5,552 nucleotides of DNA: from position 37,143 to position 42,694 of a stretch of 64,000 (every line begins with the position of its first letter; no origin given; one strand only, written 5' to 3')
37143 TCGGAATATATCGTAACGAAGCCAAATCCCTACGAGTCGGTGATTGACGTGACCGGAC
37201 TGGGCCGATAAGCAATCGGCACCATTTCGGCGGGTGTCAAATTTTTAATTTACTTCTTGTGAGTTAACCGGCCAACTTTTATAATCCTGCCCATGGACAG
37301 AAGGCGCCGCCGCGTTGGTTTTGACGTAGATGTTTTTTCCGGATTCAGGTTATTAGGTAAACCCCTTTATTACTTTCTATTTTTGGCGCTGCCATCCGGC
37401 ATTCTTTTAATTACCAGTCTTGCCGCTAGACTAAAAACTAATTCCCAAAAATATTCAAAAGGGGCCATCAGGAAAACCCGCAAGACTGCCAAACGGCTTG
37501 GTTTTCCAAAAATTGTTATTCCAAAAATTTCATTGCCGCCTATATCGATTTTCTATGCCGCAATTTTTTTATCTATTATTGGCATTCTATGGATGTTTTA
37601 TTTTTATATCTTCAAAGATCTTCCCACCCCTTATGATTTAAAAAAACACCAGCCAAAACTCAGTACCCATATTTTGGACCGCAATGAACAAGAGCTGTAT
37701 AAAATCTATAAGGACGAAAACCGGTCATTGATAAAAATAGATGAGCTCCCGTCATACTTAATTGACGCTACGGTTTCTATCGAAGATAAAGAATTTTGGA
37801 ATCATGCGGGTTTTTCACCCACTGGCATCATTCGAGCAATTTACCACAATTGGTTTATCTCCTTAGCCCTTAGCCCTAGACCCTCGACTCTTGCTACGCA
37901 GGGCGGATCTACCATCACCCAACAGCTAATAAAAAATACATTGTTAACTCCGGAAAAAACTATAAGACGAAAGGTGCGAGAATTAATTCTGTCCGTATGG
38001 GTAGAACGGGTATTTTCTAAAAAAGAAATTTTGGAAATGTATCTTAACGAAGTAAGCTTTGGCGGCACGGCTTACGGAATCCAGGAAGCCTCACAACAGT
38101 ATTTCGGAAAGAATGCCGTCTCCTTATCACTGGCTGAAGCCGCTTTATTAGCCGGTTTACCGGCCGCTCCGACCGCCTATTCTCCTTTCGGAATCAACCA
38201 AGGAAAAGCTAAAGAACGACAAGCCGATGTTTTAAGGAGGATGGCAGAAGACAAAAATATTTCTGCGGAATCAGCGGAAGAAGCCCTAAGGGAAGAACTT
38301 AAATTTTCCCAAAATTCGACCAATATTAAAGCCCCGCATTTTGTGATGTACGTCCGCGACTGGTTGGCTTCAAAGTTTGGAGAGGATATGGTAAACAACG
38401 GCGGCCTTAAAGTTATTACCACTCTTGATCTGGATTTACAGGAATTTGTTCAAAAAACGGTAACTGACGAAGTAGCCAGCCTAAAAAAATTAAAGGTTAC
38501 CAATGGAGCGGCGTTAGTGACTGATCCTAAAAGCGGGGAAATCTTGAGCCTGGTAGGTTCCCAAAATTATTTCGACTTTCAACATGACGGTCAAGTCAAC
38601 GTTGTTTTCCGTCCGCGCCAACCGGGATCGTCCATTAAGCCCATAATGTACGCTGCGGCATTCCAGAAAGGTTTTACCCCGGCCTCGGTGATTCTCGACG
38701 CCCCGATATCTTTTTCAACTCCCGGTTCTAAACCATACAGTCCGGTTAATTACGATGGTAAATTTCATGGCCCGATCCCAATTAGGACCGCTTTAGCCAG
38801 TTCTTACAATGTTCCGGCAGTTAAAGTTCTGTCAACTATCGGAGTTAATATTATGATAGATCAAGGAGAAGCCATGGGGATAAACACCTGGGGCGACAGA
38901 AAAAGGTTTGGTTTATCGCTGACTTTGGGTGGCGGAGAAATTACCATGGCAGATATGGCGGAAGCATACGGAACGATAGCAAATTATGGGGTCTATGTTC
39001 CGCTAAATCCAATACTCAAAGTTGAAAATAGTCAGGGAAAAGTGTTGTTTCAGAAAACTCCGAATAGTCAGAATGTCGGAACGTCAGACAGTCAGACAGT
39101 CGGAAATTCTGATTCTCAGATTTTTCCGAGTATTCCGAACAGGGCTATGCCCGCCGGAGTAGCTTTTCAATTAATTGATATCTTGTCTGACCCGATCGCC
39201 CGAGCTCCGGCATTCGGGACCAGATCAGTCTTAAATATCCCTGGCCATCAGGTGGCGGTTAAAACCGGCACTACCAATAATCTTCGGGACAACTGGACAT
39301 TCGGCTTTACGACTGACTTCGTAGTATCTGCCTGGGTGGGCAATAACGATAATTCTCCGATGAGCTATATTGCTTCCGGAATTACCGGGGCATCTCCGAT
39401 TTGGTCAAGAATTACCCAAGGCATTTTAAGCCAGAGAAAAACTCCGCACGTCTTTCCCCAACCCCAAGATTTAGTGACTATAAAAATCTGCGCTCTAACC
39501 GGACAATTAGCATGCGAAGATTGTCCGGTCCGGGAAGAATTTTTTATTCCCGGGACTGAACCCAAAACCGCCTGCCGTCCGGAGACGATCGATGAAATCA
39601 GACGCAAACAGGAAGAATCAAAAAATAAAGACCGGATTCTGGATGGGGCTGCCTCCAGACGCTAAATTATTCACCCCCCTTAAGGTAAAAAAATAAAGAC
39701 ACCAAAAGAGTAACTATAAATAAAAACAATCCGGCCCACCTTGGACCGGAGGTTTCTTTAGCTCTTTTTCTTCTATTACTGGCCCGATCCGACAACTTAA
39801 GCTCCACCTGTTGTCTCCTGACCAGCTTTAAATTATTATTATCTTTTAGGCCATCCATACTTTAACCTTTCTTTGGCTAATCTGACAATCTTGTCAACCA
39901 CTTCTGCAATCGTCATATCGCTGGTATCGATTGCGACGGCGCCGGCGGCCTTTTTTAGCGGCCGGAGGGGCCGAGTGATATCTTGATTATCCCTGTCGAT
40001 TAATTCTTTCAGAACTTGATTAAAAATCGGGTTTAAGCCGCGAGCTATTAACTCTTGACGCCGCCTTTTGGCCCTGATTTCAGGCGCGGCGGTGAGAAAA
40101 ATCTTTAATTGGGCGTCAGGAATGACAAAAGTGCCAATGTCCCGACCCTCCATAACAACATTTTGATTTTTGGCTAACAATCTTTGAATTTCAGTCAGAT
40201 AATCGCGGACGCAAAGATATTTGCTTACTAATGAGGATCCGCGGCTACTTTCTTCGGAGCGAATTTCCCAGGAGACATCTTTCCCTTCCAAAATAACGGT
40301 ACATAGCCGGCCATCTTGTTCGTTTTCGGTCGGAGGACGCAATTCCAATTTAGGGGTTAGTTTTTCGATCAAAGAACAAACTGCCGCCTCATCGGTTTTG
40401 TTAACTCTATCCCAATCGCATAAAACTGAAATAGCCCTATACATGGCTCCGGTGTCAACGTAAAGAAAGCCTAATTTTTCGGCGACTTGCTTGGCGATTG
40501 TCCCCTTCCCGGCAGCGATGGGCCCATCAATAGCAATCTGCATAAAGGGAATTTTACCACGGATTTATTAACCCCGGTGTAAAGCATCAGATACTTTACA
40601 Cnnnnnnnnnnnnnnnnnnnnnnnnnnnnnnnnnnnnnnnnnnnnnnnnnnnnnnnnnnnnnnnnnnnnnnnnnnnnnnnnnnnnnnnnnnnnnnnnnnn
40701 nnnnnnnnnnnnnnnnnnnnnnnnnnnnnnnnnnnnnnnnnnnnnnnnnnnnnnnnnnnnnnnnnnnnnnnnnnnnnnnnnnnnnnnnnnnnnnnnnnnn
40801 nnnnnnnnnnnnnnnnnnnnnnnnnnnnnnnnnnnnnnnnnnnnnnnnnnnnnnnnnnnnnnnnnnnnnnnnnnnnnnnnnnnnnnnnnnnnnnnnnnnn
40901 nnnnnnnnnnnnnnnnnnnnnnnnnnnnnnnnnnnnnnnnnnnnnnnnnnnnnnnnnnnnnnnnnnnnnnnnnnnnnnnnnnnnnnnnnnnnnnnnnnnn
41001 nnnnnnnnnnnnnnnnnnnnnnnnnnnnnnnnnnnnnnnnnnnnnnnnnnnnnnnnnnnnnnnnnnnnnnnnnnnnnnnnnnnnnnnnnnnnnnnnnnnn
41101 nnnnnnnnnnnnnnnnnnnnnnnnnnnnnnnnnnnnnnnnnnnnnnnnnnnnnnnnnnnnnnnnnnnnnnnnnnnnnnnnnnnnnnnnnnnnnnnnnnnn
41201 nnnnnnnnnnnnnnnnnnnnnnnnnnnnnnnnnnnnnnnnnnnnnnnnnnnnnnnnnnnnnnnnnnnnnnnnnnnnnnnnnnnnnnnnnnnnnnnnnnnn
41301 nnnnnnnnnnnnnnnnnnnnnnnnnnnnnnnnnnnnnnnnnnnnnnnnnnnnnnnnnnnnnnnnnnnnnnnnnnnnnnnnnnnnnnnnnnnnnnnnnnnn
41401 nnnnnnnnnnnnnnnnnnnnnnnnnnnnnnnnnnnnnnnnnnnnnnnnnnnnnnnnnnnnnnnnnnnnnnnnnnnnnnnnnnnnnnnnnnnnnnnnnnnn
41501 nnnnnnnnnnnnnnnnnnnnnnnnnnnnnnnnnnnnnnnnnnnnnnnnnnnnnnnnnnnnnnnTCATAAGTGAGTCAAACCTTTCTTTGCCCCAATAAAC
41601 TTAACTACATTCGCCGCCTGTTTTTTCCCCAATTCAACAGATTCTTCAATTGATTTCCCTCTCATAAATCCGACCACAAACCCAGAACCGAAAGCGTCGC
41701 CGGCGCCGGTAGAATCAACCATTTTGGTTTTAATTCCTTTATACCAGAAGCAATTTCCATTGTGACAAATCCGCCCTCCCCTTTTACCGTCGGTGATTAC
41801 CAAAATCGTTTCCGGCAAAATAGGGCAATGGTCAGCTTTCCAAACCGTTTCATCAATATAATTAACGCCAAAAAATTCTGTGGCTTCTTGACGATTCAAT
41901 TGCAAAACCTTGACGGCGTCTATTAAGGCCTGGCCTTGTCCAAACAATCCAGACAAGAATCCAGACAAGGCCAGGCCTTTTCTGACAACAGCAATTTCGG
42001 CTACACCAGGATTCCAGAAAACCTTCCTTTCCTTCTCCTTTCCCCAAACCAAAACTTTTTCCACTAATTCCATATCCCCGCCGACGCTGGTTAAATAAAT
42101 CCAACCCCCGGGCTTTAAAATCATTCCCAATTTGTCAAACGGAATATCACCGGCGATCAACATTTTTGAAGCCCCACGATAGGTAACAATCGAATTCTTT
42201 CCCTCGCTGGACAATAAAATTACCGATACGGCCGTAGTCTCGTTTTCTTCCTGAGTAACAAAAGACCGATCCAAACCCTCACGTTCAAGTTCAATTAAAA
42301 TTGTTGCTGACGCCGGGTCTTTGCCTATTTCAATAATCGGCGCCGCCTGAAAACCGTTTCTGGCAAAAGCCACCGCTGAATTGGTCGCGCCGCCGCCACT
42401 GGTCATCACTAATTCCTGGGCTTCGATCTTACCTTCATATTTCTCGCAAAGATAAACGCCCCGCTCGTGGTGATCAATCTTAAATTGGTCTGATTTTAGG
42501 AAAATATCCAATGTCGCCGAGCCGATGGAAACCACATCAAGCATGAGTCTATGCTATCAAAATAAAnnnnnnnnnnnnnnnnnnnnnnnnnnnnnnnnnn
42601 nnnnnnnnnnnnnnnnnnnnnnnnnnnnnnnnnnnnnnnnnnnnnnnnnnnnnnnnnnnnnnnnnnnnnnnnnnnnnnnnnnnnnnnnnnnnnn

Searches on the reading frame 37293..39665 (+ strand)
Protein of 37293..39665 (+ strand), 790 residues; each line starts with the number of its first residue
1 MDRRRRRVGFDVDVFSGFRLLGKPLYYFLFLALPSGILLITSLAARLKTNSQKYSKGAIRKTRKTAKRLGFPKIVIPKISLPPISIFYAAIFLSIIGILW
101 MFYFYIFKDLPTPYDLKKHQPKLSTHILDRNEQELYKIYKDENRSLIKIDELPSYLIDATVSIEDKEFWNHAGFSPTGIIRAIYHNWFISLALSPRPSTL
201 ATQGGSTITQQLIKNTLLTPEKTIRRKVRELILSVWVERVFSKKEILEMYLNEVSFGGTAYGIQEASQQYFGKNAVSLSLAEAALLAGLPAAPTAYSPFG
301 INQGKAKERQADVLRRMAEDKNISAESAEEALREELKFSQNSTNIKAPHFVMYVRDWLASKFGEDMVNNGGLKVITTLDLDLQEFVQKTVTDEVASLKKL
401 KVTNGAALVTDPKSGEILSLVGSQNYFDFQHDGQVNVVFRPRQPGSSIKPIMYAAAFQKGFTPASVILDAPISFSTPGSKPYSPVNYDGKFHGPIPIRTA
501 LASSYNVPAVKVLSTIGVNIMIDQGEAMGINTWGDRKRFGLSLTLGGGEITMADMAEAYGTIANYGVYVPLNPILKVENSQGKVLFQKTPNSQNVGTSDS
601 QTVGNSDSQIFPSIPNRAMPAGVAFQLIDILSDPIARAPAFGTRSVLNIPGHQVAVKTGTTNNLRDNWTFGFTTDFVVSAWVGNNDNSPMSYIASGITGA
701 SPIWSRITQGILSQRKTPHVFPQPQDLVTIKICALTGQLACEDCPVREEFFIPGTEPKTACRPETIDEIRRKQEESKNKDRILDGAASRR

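Call 34: search_protein_families(library=pfam, proteins=[window:37293-39665:+], max_evalue=0.001)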
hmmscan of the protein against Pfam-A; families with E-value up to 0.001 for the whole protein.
window:37293-39665:+ (790 aa): 2 families
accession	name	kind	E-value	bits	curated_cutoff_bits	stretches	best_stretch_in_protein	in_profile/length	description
PF00912.28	Transgly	-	5.9e-58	195.7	27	1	133-317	3-177/178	Transglycosylase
PF00905.27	Transpeptidase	-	6.6e-20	71.9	22.1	1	405-674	1-266/299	Penicillin binding protein transpeptidase domain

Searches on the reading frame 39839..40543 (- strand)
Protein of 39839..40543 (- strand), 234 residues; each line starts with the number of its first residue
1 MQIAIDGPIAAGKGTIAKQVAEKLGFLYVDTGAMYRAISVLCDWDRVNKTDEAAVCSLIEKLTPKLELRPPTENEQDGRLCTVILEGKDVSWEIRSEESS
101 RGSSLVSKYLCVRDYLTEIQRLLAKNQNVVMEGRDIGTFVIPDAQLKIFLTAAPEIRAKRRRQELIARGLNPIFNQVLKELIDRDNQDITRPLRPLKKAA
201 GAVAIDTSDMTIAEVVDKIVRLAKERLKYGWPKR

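Call 66: search_protein_families(library=pfam, proteins=[window:39839-40543:-], max_evalue=0.0001)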
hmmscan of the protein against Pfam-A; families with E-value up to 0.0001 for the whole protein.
window:39839-40543:- (234 aa): 3 families
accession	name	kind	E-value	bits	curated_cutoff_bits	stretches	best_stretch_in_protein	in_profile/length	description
PF02224.24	Cytidylate_kin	-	6.9e-69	232.2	26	1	3-224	1-210/211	Cytidylate kinase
PF13189.12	Cytidylate_kin2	-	2.2e-09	38.2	28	1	3-162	2-129/176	Cytidylate kinase-like family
PF13238.12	AAA_18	-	1.3e-07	32.6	29.4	1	3-163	1-110/128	AAA domain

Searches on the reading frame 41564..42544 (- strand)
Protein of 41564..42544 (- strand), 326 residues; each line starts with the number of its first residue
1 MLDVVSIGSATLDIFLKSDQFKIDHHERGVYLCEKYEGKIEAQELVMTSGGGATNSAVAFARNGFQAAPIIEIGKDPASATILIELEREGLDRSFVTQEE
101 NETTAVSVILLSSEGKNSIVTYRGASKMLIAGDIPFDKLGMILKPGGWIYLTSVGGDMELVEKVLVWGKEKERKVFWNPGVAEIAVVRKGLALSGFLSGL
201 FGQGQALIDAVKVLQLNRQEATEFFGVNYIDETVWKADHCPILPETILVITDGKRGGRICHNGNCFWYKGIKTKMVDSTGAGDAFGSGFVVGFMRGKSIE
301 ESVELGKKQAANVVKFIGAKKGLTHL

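Call 34: search_protein_families(library=pfam, proteins=[window:41564-42544:-], max_evalue=0.001)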
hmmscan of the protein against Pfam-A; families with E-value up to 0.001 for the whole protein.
window:41564-42544:- (326 aa): 1 family
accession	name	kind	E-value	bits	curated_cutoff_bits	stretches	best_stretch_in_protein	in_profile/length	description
PF00294.29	PfkB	-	2.9e-38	132.3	25.8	2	204-320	177-296/302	pfkB family carbohydrate kinase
